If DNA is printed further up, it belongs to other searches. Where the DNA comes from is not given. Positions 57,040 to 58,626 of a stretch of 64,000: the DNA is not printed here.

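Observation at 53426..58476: Five-gene lactonase / GULO-like oxidase / DSD1 cluster, a candidate uncharacterised aldonolactone or amino-sugar-acid pathway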

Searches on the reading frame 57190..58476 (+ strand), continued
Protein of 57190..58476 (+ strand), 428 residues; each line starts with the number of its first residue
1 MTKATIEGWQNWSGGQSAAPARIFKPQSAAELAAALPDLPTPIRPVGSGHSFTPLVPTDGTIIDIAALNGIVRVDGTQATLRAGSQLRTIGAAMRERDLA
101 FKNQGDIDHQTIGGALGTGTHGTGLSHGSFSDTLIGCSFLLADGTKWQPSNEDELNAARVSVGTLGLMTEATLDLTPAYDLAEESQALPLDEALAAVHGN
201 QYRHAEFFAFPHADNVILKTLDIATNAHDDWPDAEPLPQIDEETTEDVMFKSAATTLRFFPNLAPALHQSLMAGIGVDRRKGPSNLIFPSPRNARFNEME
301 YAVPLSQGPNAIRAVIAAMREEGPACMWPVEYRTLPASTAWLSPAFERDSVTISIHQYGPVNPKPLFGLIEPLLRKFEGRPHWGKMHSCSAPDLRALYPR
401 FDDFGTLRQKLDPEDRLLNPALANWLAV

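Call 38: search_solved_structures(query=L005:9303-10469:+, max_evalue=0.001)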
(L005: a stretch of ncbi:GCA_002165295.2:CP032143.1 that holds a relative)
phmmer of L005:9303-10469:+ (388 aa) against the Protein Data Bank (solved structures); distinct sequences matched with E-value up to 0.001: 2.
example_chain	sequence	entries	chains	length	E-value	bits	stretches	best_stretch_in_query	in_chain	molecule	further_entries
4v15_A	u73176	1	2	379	1.1e-05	28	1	118-285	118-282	D-THREONINE ALDOLASE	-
6qkb_A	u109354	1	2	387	2.5e-05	26.7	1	124-266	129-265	D-3-hydroxyaspartate aldolase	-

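Call 39: search_protein_families(library=pfam, proteins=[L005:9303-10469:+, L041:11275-12558:+, L041:9827-11275:+, L041:9358-9858:+, L041:12684-13733:-, L041:13759-14877:+, L005:6265-7977:+, L005:5099-6145:-], max_evalue=0.001)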
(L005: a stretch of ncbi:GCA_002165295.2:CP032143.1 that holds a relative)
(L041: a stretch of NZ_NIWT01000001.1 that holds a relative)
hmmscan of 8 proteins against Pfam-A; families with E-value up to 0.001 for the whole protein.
L005:9303-10469:+ (388 aa): 1 family
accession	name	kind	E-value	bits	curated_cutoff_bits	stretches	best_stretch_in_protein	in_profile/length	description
PF01168.26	Ala_racemase_N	-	9.3e-17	61.9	24.1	1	26-200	1-160/220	Alanine racemase, N-terminal domain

L041:11275-12558:+ (427 aa): 1 family
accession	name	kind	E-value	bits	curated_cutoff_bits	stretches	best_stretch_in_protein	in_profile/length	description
PF01168.26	Ala_racemase_N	-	2.6e-14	53.9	24.1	1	58-294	1-215/220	Alanine racemase, N-terminal domain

L041:9827-11275:+ (482 aa): 2 families
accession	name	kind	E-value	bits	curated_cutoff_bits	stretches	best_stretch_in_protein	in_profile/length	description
PF04030.19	ALO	-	1.3e-73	248.3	23.1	1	226-477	1-257/258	D-arabinono-1,4-lactone oxidase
PF01565.28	FAD_binding_4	-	1.6e-21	76.9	26.4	1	70-201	1-138/139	FAD binding domain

L041:9358-9858:+ (166 aa): 2 families
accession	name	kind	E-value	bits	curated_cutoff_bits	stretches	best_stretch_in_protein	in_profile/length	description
PF13442.11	Cytochrome_CBB3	-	2.1e-14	54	27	1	86-160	3-68/68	Cytochrome C oxidase, cbb3-type, subunit III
PF00034.26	Cytochrom_C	-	0.00032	22.4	21.3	1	90-161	5-87/90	Cytochrome c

L041:12684-13733:- (349 aa): 2 families
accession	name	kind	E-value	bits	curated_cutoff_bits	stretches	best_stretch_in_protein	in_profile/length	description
PF13557.12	Phenol_MetA_deg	-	1.1e-56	193.1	22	1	111-342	9-241/242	Putative MetA-pathway of phenol degradation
PF07642.17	BBP2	-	8.3e-06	25.7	26.2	1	176-285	128-238/339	Putative beta-barrel porin-2, OmpL-like. bbp2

L041:13759-14877:+ (372 aa): 4 families
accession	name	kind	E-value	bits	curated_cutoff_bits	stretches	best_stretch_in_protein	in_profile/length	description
PF12625.12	Arabinose_bd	-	2.5e-38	132.4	27.6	1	57-237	1-182/185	Arabinose-binding domain of AraC transcription regulator, N-term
PF12833.13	HTH_18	-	2.5e-20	73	33.6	1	290-366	2-79/80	Helix-turn-helix domain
PF00165.29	HTH_AraC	-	1.3e-13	51.2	26.6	1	331-366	8-42/42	Bacterial regulatory helix-turn-helix proteins, AraC family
PF13384.12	HTH_23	-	0.00081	19.6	24.6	0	275-303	9-37/50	Homeodomain-like domain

L005:6265-7977:+ (570 aa): 1 family
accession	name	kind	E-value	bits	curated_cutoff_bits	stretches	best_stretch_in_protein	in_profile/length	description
PF04734.18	Ceramidase_alk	-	1.8e-86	291.2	32.1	1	2-522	1-508/509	Neutral/alkaline non-lysosomal ceramidase, N-terminal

L005:5099-6145:- (348 aa): 3 families
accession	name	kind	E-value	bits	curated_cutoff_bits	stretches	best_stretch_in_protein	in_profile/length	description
PF12625.12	Arabinose_bd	-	2.2e-32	113.1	27.6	1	38-214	8-184/185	Arabinose-binding domain of AraC transcription regulator, N-term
PF12833.13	HTH_18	-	9.6e-17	61.5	33.6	1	267-342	2-79/80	Helix-turn-helix domain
PF00165.29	HTH_AraC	-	5.9e-07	29.9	26.6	1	305-340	6-40/42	Bacterial regulatory helix-turn-helix proteins, AraC family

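Call 45: search_protein_families(library=pfam, proteins=[L042:4000-6996:+, L042:6986-8494:+, L042:8653-9921:+, L042:9989-11182:+, L042:11191-12873:+, L057:4538-5650:+, L057:5601-6605:+, L057:6626-7801:+, L057:7789-8790:+, L057:8787-10013:+], max_evalue=0.0001)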
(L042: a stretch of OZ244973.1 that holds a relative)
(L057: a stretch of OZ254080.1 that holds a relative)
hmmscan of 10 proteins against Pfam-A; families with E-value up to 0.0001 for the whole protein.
L042:4000-6996:+ (998 aa): 5 families
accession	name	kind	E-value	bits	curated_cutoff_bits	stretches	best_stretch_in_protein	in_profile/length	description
PF07587.16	PSD1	-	4.4e-88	295.3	28.5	1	702-950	1-242/244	Protein of unknown function (DUF1553)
PF07583.16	PSCyt2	-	2.9e-75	253.2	29.8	1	281-497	1-206/209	Protein of unknown function (DUF1549)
PF07635.16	PSCyt1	-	6.1e-27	94.5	22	2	153-206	1-58/59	Planctomycete cytochrome C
PF13442.11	Cytochrome_CBB3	-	3.3e-06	27.8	27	0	42-116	9-68/68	Cytochrome C oxidase, cbb3-type, subunit III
PF00034.26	Cytochrom_C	-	2.1e-05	26.2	21.3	0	42-118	7-88/90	Cytochrome c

L042:6986-8494:+ (502 aa): 1 family
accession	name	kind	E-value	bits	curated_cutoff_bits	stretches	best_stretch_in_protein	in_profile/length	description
PF07394.17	DUF1501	-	2.6e-150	501.4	27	1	81-500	1-389/390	Protein of unknown function (DUF1501)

L042:8653-9921:+ (422 aa): 2 families
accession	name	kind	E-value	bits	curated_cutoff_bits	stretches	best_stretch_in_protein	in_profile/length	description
PF01168.26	Ala_racemase_N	-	3.4e-19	69.9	24.1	1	71-276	1-199/220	Alanine racemase, N-terminal domain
PF14031.13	D-ser_dehydrat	-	1.3e-16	61.4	22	1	317-402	1-95/97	Putative serine dehydratase domain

L042:9989-11182:+ (397 aa): 2 families
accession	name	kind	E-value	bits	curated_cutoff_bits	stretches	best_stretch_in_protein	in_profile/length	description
PF04030.19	ALO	-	1.7e-56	192.2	23.1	2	243-388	108-257/258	D-arabinono-1,4-lactone oxidase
PF01565.28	FAD_binding_4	-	4.5e-22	78.7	26.4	1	18-151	3-139/139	FAD binding domain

L042:11191-12873:+ (560 aa): 3 families
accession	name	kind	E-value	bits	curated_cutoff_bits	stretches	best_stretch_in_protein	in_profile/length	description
PF05199.19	GMC_oxred_C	-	3.7e-22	79.8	24.6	1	427-544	4-139/139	GMC oxidoreductase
PF00732.25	GMC_oxred_N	-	4.9e-10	40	23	1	143-305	59-200/218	GMC oxidoreductase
PF00890.30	FAD_binding_2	-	9.9e-07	28.7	20.4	0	8-40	1-33/414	FAD binding domain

L057:4538-5650:+ (370 aa): 3 families
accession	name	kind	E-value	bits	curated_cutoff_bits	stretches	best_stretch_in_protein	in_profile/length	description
PF01266.30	DAO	-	5.9e-63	214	27.9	1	5-362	1-351/353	FAD dependent oxidoreductase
PF07992.20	Pyr_redox_2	-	1.2e-05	25.3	26.1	0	7-50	146-189/291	Pyridine nucleotide-disulphide oxidoreductase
PF01593.30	Amino_oxidase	-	8.3e-05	22.5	19.8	0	152-212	203-264/443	Flavin containing amine oxidoreductase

L057:5601-6605:+ (334 aa): 2 families
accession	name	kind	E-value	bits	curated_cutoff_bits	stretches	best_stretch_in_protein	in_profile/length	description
PF01545.26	Cation_efflux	-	1.4e-38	133.1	26.6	1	55-243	2-196/198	Cation efflux family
PF16916.11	ZT_dimer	-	2.5e-14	53.5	26.7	1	249-325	1-77/78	Dimerisation domain of Zinc Transporter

L057:6626-7801:+ (391 aa): 2 families
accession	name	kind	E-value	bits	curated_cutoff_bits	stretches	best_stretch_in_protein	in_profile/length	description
PF01168.26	Ala_racemase_N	-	1.3e-22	81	24.1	1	38-265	1-217/220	Alanine racemase, N-terminal domain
PF14031.13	D-ser_dehydrat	-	1e-17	65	22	1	286-371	1-95/97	Putative serine dehydratase domain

L057:7789-8790:+ (333 aa): 3 families
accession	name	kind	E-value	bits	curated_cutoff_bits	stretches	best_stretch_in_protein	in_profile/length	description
PF13452.11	FAS1_DH_region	-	1.2e-06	29.2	22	0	14-142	3-130/132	FAS1-like, dehydratase domain region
PF01575.25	MaoC_dehydratas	-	1.8e-05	24.8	27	0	230-291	45-107/123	MaoC like domain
PF19315.5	MC_hydratase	-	5.6e-05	22.9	26.5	0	8-162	23-176/353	Mesaconyl-CoA hydratase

L057:8787-10013:+ (408 aa): 1 family
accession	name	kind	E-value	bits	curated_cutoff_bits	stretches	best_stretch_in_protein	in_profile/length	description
PF02515.22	CoA_transf_3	-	4.5e-51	174.5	23.3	1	11-383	1-366/366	CoA-transferase family III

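Call 46: search_protein_families(library=pfam, proteins=[L070:5-1669:+, L070:1702-2586:+, L070:2749-4500:+, L070:4504-5691:+, L070:5722-7017:+, L070:7095-7841:+, L034:5891-7309:+, L034:7957-8835:-, L034:8817-9989:+, L034:11223-12488:-], max_evalue=0.0001)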
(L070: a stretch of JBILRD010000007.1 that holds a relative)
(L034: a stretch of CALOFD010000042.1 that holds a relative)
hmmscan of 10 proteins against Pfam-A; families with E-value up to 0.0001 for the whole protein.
L070:5-1669:+ (554 aa): 1 family
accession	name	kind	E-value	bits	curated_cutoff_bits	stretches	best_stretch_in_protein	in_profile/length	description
PF00905.27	Transpeptidase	-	3.4e-15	56.5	22.1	1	230-474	42-296/299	Penicillin binding protein transpeptidase domain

L070:1702-2586:+ (294 aa): 0 families

L070:2749-4500:+ (583 aa): 1 family
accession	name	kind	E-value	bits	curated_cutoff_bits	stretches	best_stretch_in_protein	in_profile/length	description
PF04734.18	Ceramidase_alk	-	1.1e-114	384.3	32.1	2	2-408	1-408/509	Neutral/alkaline non-lysosomal ceramidase, N-terminal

L070:4504-5691:+ (395 aa): 1 family
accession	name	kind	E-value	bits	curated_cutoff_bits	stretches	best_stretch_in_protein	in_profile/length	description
PF01168.26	Ala_racemase_N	-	8.1e-07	29.4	24.1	1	22-216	1-185/220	Alanine racemase, N-terminal domain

L070:5722-7017:+ (431 aa): 2 families
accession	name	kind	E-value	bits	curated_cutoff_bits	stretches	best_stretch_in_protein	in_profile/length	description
PF04030.19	ALO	-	2.3e-70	237.7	23.1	1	175-427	1-257/258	D-arabinono-1,4-lactone oxidase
PF01565.28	FAD_binding_4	-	2.9e-26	92.3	26.4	1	16-151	1-139/139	FAD binding domain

L070:7095-7841:+ (248 aa): 2 families
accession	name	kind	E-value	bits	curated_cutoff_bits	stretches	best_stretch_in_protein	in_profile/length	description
PF03641.19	Lysine_decarbox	-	8e-34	117.1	27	1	99-230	1-129/131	Possible lysine decarboxylase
PF18306.6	LDcluster4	-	1.6e-17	63.9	26.3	1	58-179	4-119/151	SLOG cluster4 family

L034:5891-7309:+ (472 aa): 3 families
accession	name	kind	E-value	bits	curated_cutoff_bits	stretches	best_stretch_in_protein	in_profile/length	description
PF03453.22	MoeA_N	-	1.7e-32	112.7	30.8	1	76-231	1-160/160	MoeA N-terminal region (domain I and II)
PF00994.29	MoCF_biosynth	-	2.9e-25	89.1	26.6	1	244-380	1-143/144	Probable molybdopterin binding domain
PF03454.20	MoeA_C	-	2.8e-05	24.7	22.1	1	395-465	1-72/72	MoeA C-terminal region (domain IV)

L034:7957-8835:- (292 aa): 0 families

L034:8817-9989:+ (390 aa): 2 families
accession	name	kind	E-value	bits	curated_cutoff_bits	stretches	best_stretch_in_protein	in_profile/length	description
PF01168.26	Ala_racemase_N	-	1.9e-21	77.2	24.1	1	38-266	1-219/220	Alanine racemase, N-terminal domain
PF14031.13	D-ser_dehydrat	-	7e-17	62.3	22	1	285-370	1-95/97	Putative serine dehydratase domain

L034:11223-12488:- (421 aa): 0 families

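Call 58: search_solved_structures(query=window:57190-58476:+, max_evalue=1e-20, show_alignments=4)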
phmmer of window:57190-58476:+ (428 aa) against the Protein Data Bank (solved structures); distinct sequences matched with E-value up to 1e-20: 5.
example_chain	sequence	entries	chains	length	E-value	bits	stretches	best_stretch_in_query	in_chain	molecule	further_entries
2vfr_A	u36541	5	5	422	2.9e-42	148.2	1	10-184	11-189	XYLITOL OXIDASE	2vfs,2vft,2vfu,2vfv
8ot8_A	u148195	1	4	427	2.1e-32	115.7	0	10-185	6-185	FAD-binding protein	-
8qnc_A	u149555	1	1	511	2.1e-25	92.7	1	10-251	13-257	L-galactono-1,4-lactone dehydrogenase: A113G variant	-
8qnr_A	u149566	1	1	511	1.1e-24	90.4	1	10-251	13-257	L-galactono-1,4-lactone dehydrogenase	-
8qmy_A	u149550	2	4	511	1.4e-24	90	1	10-251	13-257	ancestral L-galactono-1,4-lactone dehydrogenase | L-galactono-1,4-lactone dehydrogenase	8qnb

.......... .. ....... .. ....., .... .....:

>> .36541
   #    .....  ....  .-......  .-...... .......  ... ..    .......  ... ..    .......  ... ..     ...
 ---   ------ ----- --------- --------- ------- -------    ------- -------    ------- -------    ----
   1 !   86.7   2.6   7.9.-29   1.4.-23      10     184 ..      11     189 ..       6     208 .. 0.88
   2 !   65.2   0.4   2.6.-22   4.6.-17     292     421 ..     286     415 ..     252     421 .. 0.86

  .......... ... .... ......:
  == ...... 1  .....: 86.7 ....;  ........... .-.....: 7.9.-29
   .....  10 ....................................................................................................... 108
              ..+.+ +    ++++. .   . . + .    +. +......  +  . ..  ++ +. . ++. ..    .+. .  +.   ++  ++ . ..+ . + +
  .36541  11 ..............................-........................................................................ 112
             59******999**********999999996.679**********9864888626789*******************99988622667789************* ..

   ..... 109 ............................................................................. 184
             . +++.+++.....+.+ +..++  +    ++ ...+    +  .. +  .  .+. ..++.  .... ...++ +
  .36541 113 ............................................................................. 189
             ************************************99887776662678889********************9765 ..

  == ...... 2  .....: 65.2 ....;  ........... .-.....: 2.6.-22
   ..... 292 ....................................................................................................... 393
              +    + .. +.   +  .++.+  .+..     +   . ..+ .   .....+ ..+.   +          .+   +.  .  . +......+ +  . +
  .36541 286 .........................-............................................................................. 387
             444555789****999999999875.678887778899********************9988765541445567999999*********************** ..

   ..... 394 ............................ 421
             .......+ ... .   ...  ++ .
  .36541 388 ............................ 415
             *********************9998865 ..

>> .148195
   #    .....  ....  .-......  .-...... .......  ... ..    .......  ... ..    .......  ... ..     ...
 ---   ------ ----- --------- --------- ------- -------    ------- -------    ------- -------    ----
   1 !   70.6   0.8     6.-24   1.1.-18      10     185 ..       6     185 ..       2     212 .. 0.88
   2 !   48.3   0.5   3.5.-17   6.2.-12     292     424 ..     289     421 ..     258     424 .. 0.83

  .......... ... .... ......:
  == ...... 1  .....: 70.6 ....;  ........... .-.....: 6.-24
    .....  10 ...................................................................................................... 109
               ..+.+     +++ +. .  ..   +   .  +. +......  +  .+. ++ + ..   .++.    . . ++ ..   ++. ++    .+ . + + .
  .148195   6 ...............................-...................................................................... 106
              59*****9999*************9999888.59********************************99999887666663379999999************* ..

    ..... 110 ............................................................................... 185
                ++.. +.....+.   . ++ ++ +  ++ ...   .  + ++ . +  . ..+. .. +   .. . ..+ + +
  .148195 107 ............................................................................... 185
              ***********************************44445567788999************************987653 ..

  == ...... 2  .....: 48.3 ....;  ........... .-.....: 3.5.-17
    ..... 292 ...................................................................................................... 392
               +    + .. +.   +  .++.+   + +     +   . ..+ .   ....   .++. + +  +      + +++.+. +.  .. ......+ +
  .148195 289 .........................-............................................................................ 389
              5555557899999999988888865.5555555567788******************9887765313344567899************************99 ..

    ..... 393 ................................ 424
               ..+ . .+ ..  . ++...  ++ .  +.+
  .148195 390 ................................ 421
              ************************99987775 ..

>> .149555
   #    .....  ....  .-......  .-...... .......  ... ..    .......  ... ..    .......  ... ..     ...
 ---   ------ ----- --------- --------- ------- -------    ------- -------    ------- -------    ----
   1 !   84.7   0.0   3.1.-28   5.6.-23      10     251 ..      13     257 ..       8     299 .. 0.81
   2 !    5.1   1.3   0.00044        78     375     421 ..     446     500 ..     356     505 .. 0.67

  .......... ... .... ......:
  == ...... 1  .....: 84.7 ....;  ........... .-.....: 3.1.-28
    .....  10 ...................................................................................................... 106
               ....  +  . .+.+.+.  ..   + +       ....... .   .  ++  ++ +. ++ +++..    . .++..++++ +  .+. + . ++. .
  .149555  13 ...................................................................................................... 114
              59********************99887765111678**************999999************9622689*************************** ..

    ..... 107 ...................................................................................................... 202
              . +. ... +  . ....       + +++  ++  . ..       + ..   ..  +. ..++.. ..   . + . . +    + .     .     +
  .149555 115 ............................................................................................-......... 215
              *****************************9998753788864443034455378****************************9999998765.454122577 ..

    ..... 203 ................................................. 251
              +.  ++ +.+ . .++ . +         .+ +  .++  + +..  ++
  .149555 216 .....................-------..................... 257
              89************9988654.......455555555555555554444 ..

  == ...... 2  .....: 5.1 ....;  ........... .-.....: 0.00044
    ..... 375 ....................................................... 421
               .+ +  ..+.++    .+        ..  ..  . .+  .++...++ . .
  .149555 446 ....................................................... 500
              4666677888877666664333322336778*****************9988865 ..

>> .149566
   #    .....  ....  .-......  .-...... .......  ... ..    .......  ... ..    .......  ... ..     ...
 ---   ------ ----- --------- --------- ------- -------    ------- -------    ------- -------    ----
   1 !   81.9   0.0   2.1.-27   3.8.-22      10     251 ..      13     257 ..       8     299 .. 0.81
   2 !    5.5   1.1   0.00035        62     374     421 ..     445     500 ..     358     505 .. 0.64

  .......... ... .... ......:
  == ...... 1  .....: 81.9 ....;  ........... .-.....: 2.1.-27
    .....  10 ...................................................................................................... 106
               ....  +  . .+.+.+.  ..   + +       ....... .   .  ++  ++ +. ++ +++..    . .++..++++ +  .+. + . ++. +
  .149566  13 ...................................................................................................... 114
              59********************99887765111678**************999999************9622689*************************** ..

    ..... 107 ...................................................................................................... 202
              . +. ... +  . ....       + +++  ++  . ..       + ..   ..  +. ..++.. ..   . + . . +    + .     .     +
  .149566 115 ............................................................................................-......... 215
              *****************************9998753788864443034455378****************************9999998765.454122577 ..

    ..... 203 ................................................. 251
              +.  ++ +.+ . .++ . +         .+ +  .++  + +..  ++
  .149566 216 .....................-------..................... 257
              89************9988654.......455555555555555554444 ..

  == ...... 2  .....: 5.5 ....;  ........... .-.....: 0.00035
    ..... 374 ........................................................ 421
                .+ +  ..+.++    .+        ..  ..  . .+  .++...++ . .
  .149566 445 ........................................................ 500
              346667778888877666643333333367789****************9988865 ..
